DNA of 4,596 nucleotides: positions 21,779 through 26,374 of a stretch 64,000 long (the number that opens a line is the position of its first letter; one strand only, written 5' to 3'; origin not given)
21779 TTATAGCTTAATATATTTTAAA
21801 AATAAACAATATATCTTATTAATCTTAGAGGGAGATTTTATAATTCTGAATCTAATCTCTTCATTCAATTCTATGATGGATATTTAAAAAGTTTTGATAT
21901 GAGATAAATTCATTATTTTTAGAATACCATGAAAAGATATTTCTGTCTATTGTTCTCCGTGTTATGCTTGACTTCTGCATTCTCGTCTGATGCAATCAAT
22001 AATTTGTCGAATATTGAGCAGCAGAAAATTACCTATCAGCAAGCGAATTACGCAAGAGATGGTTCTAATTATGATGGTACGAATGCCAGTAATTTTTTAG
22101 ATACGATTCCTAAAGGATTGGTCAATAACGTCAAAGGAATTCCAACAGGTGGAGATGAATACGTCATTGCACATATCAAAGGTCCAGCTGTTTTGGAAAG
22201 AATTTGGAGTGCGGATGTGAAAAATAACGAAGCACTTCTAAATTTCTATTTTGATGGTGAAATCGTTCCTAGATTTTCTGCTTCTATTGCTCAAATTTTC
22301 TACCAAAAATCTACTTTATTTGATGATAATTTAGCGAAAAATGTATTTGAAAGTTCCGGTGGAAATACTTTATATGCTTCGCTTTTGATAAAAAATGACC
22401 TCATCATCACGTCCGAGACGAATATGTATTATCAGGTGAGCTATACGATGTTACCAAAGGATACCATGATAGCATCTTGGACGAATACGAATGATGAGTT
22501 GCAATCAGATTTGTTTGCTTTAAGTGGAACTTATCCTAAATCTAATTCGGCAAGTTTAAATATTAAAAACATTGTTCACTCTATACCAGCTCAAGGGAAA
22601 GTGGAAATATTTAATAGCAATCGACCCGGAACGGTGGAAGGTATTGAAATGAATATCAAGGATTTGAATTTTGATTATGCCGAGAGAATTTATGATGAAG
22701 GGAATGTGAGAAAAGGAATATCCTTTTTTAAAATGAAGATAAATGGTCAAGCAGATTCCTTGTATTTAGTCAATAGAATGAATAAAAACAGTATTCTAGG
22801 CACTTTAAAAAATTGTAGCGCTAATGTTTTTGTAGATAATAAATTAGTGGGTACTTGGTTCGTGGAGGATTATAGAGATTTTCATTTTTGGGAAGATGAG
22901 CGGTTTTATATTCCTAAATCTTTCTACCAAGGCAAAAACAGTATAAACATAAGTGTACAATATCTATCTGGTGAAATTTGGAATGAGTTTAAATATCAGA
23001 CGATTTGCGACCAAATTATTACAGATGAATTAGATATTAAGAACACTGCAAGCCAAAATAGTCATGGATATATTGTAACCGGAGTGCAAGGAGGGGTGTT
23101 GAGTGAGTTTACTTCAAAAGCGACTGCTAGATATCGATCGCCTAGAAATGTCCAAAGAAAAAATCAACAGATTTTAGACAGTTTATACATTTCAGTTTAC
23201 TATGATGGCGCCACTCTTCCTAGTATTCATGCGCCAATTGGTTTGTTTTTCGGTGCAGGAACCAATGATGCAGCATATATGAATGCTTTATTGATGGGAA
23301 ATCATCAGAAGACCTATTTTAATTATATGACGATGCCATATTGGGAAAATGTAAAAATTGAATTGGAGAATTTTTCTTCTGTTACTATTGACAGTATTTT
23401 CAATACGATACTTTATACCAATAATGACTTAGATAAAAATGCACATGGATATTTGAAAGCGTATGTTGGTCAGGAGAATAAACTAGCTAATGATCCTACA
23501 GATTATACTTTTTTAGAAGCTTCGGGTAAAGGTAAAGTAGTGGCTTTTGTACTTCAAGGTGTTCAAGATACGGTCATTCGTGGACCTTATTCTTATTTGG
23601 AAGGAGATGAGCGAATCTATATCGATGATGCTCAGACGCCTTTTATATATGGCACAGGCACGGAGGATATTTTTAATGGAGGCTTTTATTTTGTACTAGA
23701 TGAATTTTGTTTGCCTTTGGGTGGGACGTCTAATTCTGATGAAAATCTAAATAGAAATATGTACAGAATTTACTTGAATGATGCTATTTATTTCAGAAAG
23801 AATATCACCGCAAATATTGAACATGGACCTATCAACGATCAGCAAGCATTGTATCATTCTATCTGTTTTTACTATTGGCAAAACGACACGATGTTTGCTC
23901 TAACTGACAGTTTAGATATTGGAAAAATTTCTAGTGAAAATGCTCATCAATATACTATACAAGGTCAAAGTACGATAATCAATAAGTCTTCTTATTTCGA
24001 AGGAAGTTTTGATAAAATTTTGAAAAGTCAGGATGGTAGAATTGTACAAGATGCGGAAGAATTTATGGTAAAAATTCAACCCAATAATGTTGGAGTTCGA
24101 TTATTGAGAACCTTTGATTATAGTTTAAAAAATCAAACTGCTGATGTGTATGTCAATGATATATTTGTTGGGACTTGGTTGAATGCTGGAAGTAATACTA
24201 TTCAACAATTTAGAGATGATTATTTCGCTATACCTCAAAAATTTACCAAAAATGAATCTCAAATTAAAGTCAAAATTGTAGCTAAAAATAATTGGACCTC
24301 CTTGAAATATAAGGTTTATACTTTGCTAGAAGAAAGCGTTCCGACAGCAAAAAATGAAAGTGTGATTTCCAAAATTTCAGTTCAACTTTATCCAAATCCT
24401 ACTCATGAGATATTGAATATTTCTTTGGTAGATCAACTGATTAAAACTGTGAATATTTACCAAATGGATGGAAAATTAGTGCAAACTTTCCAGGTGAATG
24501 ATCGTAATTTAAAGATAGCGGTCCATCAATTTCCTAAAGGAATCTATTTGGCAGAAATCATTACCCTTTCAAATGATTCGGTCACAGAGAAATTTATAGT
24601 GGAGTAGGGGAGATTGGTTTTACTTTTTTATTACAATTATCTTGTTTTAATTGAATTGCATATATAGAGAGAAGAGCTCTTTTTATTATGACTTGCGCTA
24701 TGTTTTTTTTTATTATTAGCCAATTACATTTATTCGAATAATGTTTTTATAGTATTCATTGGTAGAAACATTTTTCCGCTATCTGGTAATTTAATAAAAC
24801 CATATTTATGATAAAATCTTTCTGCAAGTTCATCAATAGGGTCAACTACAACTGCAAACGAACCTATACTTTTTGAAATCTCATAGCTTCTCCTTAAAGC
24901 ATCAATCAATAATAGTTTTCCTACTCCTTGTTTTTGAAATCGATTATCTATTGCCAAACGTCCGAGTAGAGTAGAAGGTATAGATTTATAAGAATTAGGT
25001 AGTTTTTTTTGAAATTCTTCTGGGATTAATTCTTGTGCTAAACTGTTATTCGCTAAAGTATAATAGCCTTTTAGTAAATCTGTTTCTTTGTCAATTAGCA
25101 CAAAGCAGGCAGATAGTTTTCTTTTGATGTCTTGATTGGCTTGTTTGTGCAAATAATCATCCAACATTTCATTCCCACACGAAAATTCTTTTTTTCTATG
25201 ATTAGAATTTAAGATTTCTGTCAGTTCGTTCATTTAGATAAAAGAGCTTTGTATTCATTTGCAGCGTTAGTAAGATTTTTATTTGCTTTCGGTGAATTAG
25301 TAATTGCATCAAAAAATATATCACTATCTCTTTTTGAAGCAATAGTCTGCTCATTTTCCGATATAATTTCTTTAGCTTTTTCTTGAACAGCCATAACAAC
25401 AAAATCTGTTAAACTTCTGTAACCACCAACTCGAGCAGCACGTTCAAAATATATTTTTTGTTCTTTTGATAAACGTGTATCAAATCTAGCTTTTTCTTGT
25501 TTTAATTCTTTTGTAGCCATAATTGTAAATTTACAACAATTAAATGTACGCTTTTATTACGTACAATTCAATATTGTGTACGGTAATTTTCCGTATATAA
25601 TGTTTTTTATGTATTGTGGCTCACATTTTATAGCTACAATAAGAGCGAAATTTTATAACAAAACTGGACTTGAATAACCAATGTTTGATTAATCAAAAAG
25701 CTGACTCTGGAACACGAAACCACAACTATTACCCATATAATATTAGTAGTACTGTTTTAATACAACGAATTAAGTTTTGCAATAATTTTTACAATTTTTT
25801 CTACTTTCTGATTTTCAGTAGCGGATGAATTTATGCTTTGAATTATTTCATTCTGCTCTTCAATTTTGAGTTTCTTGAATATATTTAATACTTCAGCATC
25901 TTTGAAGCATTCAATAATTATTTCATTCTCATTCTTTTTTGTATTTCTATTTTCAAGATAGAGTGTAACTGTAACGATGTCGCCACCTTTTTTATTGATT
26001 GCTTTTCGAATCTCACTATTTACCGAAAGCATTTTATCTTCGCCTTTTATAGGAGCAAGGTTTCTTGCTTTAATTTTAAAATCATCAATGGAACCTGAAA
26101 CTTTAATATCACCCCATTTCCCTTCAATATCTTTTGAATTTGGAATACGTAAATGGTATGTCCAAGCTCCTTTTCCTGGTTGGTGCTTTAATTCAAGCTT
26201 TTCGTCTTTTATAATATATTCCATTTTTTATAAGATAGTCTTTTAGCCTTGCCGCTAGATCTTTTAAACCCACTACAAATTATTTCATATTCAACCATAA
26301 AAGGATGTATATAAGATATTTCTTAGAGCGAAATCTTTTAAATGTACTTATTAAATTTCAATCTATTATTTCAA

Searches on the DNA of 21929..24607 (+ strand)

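Call 81: search_with_rna_model(model_id=R1, sources=[L112, L113, L111], max_evalue=5, filters=off)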
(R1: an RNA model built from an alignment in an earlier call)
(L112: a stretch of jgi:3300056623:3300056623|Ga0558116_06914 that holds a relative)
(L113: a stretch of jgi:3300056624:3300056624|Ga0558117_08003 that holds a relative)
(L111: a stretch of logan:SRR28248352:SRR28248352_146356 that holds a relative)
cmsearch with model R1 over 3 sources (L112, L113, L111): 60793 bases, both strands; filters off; matches with E-value up to 5: 6.
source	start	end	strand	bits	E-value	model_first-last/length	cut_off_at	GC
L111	3138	3276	+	21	0.01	1-139/139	no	0.39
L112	11879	11929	+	10.7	2.6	56-104/139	no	0.2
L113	12779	12829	+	10.7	2.6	56-104/139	no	0.2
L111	7507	7551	+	10.6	2.8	60-104/139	no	0.33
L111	21902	21948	+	10.2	3.4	1-139/139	no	0.34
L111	9163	9227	+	9.9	3.9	42-104/139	no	0.26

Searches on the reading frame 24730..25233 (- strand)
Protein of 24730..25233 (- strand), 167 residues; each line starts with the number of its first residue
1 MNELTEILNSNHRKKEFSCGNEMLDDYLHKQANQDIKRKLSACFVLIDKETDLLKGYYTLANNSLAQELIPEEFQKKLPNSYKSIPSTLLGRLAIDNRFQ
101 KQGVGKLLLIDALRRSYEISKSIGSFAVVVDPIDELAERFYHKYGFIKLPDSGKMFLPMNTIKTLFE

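Call 11: search_protein_families(library=pfam, proteins=[window:24730-25233:-], max_evalue=0.01)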
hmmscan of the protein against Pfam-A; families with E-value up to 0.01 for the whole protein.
window:24730-25233:- (167 aa): 5 families
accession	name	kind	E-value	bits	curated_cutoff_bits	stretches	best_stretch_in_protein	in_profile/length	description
PF13673.13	Acetyltransf_10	-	1.4e-06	28.8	23.6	1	90-149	54-110/128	Acetyltransferase (GNAT) domain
PF13508.13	Acetyltransf_7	-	3.7e-06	27.7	27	1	89-147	31-83/84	Acetyltransferase (GNAT) domain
PF00583.31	Acetyltransf_1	-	0.00068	20.3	20.7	1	88-146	60-116/116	Acetyltransferase (GNAT) family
PF08445.16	FR47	-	0.0021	18.5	22.1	1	86-149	20-80/86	FR47-like protein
PF05206.20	TRM13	-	0.0043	17.1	26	1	5-58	13-64/257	Methyltransferase TRM13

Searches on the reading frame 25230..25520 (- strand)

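Call 11: search_protein_families(library=pfam, proteins=[window:25230-25520:-], max_evalue=0.01)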
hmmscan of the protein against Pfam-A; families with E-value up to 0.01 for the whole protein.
window:25230-25520:- (96 aa): 1 family
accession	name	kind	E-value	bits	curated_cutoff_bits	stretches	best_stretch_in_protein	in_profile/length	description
PF08681.18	TacA1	-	8.1e-19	67.8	21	1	12-91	1-79/80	Antitoxin TacA 1-like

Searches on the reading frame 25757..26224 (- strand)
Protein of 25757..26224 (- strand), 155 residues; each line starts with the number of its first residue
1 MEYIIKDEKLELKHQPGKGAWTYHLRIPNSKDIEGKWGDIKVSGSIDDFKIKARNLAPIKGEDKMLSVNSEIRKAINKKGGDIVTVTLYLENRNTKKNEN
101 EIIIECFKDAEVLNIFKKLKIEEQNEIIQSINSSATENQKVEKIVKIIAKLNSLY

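Call 11: search_protein_families(library=pfam, proteins=[window:25757-26224:-], max_evalue=0.01)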
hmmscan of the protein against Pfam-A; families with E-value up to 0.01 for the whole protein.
window:25757-26224:- (155 aa): 1 family
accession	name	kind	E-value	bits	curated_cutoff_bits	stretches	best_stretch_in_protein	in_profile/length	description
PF08922.17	DUF1905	-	2.2e-11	44.1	24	1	12-88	5-81/81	Domain of unknown function (DUF1905)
